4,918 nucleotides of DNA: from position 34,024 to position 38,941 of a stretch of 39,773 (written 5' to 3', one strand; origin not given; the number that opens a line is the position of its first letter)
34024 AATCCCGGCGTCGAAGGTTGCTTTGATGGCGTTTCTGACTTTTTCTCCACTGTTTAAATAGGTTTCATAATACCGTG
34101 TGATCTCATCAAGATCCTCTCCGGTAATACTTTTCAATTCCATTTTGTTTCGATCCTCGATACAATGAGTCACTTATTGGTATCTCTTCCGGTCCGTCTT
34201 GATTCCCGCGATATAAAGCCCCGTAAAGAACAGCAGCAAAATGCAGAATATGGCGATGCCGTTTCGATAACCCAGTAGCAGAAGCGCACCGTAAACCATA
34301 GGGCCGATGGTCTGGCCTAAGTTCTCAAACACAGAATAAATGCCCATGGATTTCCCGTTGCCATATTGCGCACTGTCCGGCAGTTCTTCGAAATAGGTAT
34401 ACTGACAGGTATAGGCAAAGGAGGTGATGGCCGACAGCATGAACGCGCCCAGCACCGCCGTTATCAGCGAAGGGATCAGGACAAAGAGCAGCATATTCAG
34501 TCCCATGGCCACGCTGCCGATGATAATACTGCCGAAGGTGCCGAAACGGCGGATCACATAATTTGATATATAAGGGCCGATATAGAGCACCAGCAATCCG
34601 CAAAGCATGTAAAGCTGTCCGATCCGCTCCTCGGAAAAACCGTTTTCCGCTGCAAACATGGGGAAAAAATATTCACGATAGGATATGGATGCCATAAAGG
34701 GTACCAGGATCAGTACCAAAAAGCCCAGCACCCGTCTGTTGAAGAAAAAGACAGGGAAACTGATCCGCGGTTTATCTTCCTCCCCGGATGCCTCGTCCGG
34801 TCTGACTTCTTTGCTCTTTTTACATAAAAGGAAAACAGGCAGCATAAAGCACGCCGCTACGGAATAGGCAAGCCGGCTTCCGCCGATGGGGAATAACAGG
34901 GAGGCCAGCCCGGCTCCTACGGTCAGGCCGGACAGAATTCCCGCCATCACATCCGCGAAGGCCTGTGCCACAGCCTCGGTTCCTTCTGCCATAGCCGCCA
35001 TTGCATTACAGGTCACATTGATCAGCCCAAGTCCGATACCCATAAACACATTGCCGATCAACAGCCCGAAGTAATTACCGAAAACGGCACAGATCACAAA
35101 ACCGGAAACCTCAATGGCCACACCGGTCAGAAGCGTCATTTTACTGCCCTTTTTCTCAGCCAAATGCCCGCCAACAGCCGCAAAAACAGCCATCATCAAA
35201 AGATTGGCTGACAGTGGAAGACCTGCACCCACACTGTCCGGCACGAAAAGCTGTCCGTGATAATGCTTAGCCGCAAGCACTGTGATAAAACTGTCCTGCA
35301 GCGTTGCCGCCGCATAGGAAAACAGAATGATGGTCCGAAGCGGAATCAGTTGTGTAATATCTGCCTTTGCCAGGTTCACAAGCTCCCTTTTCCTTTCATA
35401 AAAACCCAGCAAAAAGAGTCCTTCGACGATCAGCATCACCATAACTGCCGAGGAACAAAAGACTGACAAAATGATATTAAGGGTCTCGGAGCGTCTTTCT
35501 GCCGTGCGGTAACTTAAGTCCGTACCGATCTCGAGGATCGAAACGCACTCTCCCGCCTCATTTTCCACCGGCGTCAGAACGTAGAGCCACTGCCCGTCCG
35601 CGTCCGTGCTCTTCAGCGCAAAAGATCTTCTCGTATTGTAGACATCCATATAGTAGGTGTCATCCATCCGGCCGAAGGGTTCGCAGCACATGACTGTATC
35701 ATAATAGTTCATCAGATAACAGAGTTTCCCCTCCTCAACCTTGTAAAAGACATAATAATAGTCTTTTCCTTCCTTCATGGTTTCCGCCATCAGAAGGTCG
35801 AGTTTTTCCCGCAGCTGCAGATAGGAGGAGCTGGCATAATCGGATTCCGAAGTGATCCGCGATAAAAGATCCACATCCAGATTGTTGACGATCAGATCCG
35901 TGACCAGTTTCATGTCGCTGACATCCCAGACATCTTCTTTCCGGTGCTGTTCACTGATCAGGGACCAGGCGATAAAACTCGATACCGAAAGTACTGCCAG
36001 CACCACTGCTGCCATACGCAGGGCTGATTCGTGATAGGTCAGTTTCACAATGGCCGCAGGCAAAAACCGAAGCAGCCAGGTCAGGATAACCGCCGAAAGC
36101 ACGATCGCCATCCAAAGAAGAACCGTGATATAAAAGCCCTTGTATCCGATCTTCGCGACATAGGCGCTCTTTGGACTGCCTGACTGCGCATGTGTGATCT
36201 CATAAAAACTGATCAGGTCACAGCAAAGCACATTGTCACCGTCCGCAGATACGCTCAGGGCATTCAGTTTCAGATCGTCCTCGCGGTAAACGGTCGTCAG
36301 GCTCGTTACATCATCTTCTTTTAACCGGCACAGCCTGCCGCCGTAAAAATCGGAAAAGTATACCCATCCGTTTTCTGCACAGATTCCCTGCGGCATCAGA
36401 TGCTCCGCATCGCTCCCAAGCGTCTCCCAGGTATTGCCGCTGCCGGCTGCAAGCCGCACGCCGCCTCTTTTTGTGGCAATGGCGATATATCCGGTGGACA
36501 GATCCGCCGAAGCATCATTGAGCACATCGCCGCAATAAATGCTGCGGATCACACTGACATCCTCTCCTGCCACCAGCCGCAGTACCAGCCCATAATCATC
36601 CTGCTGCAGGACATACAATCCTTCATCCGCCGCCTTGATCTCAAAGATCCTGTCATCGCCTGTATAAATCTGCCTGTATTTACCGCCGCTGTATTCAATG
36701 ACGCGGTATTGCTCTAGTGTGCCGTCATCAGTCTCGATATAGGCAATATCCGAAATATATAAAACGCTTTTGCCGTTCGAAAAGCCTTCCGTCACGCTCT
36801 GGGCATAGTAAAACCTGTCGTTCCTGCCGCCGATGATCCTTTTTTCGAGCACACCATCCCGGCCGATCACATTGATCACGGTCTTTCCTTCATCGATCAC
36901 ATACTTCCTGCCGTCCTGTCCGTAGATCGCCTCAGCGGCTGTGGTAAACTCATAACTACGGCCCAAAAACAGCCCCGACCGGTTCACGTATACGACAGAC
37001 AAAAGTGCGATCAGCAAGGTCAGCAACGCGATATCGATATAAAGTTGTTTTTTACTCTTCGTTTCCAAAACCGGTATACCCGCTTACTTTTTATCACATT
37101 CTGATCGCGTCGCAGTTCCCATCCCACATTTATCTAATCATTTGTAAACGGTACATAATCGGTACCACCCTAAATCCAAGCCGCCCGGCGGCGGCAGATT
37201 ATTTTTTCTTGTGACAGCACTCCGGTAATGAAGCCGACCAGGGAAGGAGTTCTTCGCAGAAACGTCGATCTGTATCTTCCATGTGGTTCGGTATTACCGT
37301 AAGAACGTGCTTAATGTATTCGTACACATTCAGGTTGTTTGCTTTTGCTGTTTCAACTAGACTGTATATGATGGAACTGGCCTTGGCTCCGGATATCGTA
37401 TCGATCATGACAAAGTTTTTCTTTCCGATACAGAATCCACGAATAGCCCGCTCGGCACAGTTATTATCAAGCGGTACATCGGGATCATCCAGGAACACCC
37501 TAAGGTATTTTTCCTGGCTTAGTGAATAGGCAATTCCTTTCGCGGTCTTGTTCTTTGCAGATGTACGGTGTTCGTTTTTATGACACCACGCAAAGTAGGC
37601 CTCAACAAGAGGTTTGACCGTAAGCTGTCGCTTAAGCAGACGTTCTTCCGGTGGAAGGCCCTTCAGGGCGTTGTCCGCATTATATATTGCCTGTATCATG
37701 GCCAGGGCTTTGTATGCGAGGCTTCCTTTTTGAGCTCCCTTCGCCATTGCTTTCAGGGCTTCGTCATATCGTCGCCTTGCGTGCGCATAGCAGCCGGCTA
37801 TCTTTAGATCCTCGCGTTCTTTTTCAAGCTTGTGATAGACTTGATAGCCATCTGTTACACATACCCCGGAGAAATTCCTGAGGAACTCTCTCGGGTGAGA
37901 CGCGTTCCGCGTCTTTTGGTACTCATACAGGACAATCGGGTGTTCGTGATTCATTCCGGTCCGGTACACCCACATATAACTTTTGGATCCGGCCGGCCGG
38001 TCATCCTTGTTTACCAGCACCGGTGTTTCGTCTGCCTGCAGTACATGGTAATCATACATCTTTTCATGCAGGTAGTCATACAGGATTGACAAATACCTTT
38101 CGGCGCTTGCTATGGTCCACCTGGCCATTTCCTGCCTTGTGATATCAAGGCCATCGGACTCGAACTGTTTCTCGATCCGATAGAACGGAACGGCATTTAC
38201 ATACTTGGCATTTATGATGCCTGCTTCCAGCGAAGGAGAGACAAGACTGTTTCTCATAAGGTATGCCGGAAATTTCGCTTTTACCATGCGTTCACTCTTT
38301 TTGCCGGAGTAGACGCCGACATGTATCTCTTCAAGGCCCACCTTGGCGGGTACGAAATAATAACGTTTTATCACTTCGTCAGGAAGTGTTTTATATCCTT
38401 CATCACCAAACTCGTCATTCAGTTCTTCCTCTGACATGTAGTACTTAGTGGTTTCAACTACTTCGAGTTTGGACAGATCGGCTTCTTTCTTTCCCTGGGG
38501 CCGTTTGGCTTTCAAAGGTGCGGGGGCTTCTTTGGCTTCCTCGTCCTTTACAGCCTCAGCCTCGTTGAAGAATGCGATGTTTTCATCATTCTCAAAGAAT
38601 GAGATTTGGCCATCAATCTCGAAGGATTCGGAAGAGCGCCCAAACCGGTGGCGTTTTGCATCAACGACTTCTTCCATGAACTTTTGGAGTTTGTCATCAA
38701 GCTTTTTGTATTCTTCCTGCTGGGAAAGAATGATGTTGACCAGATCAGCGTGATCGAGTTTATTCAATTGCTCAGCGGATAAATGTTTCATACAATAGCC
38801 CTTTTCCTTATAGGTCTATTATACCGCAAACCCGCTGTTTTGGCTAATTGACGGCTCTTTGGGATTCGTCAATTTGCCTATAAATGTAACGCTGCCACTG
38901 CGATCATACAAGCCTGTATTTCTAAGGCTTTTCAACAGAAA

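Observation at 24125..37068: Compact seven-gene membrane signalling cluster with no DNA-binding output: candidate undescribed sensory system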

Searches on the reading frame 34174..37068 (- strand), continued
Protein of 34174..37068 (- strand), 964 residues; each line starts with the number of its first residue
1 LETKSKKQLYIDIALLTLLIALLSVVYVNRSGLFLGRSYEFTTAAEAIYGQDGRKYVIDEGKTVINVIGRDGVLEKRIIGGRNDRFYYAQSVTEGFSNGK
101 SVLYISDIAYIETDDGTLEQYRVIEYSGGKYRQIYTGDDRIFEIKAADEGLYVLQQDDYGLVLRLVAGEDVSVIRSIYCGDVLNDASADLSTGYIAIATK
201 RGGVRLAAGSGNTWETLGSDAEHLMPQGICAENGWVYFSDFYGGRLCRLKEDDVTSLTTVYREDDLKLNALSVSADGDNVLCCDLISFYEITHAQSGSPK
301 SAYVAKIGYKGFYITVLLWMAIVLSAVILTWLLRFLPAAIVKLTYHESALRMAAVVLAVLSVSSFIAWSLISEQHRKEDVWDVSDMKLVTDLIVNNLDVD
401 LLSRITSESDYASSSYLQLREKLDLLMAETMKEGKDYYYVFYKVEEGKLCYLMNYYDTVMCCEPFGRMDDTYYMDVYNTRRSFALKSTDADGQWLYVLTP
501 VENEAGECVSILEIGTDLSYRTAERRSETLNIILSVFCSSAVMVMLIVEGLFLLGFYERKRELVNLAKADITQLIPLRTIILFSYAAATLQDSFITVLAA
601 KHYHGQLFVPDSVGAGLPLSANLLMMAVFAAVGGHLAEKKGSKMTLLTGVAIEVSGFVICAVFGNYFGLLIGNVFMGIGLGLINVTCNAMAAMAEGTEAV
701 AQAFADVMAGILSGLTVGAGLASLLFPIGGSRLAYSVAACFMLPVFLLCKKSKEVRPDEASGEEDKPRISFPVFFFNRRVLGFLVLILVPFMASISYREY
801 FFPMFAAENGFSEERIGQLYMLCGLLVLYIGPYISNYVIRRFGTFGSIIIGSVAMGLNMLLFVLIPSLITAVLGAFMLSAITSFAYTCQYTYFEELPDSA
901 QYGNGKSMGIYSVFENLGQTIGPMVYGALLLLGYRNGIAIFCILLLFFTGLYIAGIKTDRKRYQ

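Call 89: search_protein_families(library=phrogs, proteins=[L067:314-3328:+, L067:3367-5472:+, L067:5487-6587:+, L060:1-399:+, L058:7114-9300:+, L067:13197-15134:+, L068:3-2162:+], max_evalue=0.001)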
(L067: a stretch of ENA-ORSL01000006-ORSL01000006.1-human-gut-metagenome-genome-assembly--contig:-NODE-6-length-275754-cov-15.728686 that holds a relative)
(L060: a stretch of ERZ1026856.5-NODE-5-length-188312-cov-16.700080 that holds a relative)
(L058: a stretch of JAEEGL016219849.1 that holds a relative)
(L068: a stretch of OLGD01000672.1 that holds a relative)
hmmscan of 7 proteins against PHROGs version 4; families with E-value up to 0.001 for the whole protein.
L067:314-3328:+ (1004 aa): 1 family
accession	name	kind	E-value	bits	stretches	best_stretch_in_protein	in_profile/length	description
phrog_6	-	tail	1.7e-06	28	1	758-938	202-352/548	baseplate wedge subunit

L067:3367-5472:+ (701 aa): 2 families
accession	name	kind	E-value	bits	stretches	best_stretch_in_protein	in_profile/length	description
phrog_6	-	tail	9.9e-13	48.6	1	460-699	197-410/548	baseplate wedge subunit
phrog_219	-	tail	1.2e-05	25.1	1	488-627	281-422/598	baseplate wedge subunit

L067:5487-6587:+ (366 aa): 2 families
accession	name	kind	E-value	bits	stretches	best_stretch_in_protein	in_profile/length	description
phrog_48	-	tail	7.6e-07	29.5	1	197-258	46-107/478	tail protein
phrog_5726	-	tail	0.00054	20.8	1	224-268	69-112/249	tail protein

L060:1-399:+ (133 aa): 3 families
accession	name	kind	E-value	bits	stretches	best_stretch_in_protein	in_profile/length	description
phrog_261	-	tail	8.4e-17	62.9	1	6-115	34-142/312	baseplate wedge subunit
phrog_43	-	tail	2.4e-15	57.3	1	6-105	11-109/126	baseplate wedge subunit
phrog_975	-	tail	7.4e-06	26.2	1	17-81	135-198/238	baseplate protein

L058:7114-9300:+ (728 aa): 20 families
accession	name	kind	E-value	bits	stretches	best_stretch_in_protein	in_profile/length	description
phrog_10401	-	other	2.6e-52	179.5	1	502-692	457-624/667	ATPase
phrog_3757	-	unknown function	1.8e-50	173.4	1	509-708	126-327/367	-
phrog_9172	-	unknown function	3.5e-26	93.1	1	511-674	109-280/509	-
phrog_8638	-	unknown function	4.5e-16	59.6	1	511-706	307-511/568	-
phrog_7485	-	unknown function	2.5e-15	57.3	1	503-707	223-418/430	-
phrog_30773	-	unknown function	4e-15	56.1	1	500-707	191-403/666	-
phrog_29662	-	other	6.7e-14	52.5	1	509-698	349-533/548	ATP-dependent protease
phrog_11838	-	DNA, RNA and nucleotide metabolism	4e-09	37.1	1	511-585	42-116/420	clamp loader of DNA polymerase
phrog_4339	-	unknown function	4.2e-09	37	1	420-609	245-395/552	-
phrog_168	-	DNA, RNA and nucleotide metabolism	6.8e-09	36.8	1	507-631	40-152/314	clamp loader of DNA polymerase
phrog_249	-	moron, auxiliary metabolic gene and host takeover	3.1e-07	31.1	1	506-581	124-207/380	porphyrin biosynthesis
phrog_4871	-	other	9.4e-07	28.6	0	512-544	499-534/764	ATP-dependent protease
phrog_296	-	integration and excision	0.00011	22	1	512-704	321-518/626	DNA transposition protein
phrog_16448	-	other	0.00015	21.2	1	508-641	448-596/680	ATPase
phrog_5534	-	unknown function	0.00017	21.9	1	513-597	31-112/273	-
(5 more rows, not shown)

L067:13197-15134:+ (645 aa): 0 families

L068:3-2162:+ (719 aa): 1 family
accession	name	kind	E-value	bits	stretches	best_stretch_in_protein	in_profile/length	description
phrog_7324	-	unknown function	3.9e-11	43.8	2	23-122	114-214/333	-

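Call 99: search_protein_families(library=ncbifam, proteins=[L058:7114-9300:+, L067:314-3328:+, L067:3367-5472:+, L067:5487-6587:+, L060:1-399:+, L067:6944-7582:+, L067:6600-6917:+, L067:7606-8022:+, L067:13197-15134:+], max_evalue=0.0001)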
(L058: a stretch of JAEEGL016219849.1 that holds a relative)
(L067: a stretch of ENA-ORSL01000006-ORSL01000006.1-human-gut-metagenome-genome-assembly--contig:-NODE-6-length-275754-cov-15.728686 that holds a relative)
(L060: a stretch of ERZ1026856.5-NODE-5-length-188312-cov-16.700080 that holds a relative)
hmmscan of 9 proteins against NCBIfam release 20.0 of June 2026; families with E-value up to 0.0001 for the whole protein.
L058:7114-9300:+ (728 aa): 15 families
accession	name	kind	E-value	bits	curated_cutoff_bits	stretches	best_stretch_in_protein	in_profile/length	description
NF042959.1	IteA_antiphage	equivalog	8.8e-30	104.1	510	1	511-693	127-308/367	anti-phage ATPase IteA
TIGR01243.1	CDC48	subfamily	1.9e-29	102.6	802.65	1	511-690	214-393/733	CDC48 family AAA ATPase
NF003069.1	PRK03992.1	subfamily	7.8e-27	94.4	500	1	512-706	168-370/379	proteasome-activating nucleotidase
TIGR01242.2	TIGR01242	subfamily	1.2e-26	93.5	500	1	511-706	150-353/362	proteasome-activating nucleotidase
NF041006.2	cell_div_CdvC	equivalog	3.1e-24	85.6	650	1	488-688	119-321/370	cell division protein CdvC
NF047747.1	PrtsmActNtasePan2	equivalog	1.3e-23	83.9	700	1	511-706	187-390/397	proteasome-activating nucleotidase Pan2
NF047748.1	PrtsmActNtasePan1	equivalog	3.7e-23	82.2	750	1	511-705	184-386/405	proteasome-activating nucleotidase Pan1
TIGR01241.2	FtsH_fam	equivalog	1.3e-17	63.8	600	1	500-706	190-400/598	ATP-dependent zinc metalloprotease FtsH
NF008004.0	PRK10733.1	equivalog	2.5e-15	55.5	1008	1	500-710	180-394/644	ATP-dependent zinc metalloprotease FtsH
TIGR03689.1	pup_AAA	equivalog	1.7e-13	50.1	504.75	1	512-699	219-423/512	proteasome ATPase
TIGR03922.1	T7SS_EccA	equivalog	7.5e-09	34.7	466.65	1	512-606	315-411/557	type VII secretion AAA-ATPase EccA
NF003229.0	PRK04195.1-5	equivalog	2.7e-07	29.7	280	1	511-582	46-118/413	replication factor C large subunit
NF005992.0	PRK08116.1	subfamily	2.8e-06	26.7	189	0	257-304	113-159/269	hypothetical protein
NF000868.0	PRK00080.1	equivalog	3.7e-06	26.1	282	1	512-582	54-117/330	Holliday junction branch migration DNA helicase RuvB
TIGR00635.1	ruvB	equivalog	4.4e-06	26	299.05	1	512-580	33-94/305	Holliday junction branch migration DNA helicase RuvB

L067:314-3328:+ (1004 aa): 1 family
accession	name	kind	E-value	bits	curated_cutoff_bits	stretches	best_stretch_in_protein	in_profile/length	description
TIGR02243.1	TIGR02243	equivalog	1.3e-21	76.8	155.8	1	702-932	391-620/659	putative baseplate assembly protein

L067:3367-5472:+ (701 aa): 1 family
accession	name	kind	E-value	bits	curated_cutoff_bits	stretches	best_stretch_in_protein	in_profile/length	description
TIGR02243.1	TIGR02243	equivalog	2.6e-25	89.1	155.8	2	457-637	441-628/659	putative baseplate assembly protein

L067:5487-6587:+ (366 aa): 2 families
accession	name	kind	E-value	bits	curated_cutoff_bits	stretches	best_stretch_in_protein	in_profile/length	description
NF053768.1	CIS12_fam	equivalog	1.9e-15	56.6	860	1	116-257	428-573/715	CIS12 family contractile injection system protein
TIGR02242.1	tail_TIGR02242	domain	3.1e-15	56.4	51.85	1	161-277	3-120/131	phage tail protein domain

L060:1-399:+ (133 aa): 1 family
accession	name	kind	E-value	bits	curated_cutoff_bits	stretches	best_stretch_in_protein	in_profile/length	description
TIGR03357.1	VI_zyme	equivalog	1.6e-05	24.6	53.2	1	8-112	19-123/133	type VI secretion system baseplate subunit TssE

L067:6944-7582:+ (212 aa): 184 families (the best 25 are shown)
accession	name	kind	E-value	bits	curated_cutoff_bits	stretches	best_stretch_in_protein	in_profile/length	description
TIGR02673.1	FtsE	equivalog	5.2e-74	248.5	264.85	1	1-206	1-205/214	cell division ATP-binding protein FtsE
TIGR03608.1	L_ocin_972_ABC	subfamily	1.3e-46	158.6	254.85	1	14-203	9-199/206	putative bacteriocin export ABC transporter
TIGR02211.1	LolD_lipo_ex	equivalog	3.8e-45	154.1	307.75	1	13-205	15-209/221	lipoprotein-releasing ABC transporter ATP-binding protein LolD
TIGR02982.1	heterocyst_DevA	subfamily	1.3e-43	149.2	295.8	1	9-201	11-205/220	ABC exporter ATP-binding subunit, DevA family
TIGR02857.1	CydD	equivalog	1.3e-42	146.4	435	1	2-204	322-523/529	thiol reductant ABC exporter subunit CydD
TIGR02315.1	ABC_phnC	equivalog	5.3e-42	143.9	266.1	1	1-204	1-212/243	phosphonate ABC transporter ATP-binding protein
TIGR02314.1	ABC_MetN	equivalog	5.4e-40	137.5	499.7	1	1-203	1-206/343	methionine ABC transporter ATP-binding protein MetN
TIGR04521.1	ECF_ATPase_2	equivalog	2e-39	135.4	330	1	2-203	1-210/279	energy-coupling factor transporter ATPase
NF038007.1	ABC_ATP_DarD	equivalog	2e-39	135.3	375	1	6-200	6-203/218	darobactin export ABC transporter ATP-binding protein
NF008639.0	PRK11629.1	equivalog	4.7e-39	134.2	360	1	16-201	23-210/234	lipoprotein-releasing ABC transporter ATP-binding protein LolD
TIGR03375.1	type_I_sec_LssB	subfamily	6.7e-38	130.4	693.1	1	2-202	466-666/696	type I secretion system permease/ATPase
TIGR04520.1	ECF_ATPase_1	equivalog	7.3e-38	130.5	315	1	2-199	1-198/269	energy-coupling factor transporter ATPase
TIGR01186.1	proV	subfamily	1.1e-37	130.1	326.6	1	17-197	7-189/363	betaine/proline/choline family ABC transporter ATP-binding protein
TIGR01166.1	cbiO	subfamily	1.1e-37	129.3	211.8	1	15-199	4-188/190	cobalt ABC transporter, ATP-binding protein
NF007826.0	PRK10535.1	equivalog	1.6e-36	125.8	966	1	4-202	7-208/648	macrolide ABC transporter ATP-binding protein/permease MacB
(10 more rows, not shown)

L067:6600-6917:+ (105 aa): 2 families
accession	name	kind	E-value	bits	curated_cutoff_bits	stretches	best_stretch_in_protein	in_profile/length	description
TIGR00377.1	ant_ant_sig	superfamily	1.1e-18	67.1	53.45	1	14-104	11-103/108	anti-sigma factor antagonist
TIGR02886.1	spore_II_AA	equivalog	1.8e-11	44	114.75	1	19-104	12-99/106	anti-sigma F factor antagonist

L067:7606-8022:+ (138 aa): 3 families
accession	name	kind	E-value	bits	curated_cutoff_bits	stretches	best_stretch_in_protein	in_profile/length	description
NF003144.0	PRK04069.1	equivalog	6e-09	35.5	145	1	37-123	42-133/161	anti-sigma B factor RsbW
TIGR01924.1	rsbW_low_gc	equivalog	1.4e-07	31.1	155.05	1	36-123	41-133/159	anti-sigma B factor RsbW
TIGR01925.2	spIIAB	equivalog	6.6e-06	26.1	135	1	24-125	24-126/137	anti-sigma F factor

L067:13197-15134:+ (645 aa): 0 families
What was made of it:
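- The STAS protein passes the TIGR00377 cut-off (call 99).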

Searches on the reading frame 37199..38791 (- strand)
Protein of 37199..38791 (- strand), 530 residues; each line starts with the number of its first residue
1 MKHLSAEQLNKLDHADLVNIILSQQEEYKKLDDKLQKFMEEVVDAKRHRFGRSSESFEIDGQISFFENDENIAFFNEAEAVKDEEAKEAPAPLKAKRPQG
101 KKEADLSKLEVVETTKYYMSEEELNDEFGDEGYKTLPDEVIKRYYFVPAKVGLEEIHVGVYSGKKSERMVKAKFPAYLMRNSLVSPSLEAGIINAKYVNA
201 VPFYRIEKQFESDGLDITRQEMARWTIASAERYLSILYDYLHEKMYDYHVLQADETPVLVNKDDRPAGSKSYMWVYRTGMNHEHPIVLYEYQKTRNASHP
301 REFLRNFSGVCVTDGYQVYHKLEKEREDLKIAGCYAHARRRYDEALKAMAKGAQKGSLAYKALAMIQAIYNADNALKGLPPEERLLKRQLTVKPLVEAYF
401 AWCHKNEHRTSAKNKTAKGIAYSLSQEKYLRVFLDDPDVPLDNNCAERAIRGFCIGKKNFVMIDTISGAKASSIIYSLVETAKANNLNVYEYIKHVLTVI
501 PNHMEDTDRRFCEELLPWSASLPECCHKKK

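Call 4: search_protein_families(library=pfam, proteins=[window:37199-38791:-], max_evalue=0.01)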
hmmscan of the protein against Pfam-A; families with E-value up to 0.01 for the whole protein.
window:37199-38791:- (530 aa): 3 families
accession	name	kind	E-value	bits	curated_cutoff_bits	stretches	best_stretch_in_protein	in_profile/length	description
PF03050.20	DDE_Tnp_IS66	-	1.5e-81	274.3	23.1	1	182-470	2-283/284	Transposase IS66 family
PF13817.11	DDE_Tnp_IS66_C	-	7e-13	49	30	1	477-518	1-39/39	IS66 C-terminal element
PF13007.12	LZ_Tnp_IS66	-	4.5e-08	34.1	22.9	1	38-113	2-70/71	Transposase C of IS166 homeodomain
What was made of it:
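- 37199..38791 (-): IS66-family transposase directly upstream of the module. Pfam DDE_Tnp_IS66 274 bits (call 4).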
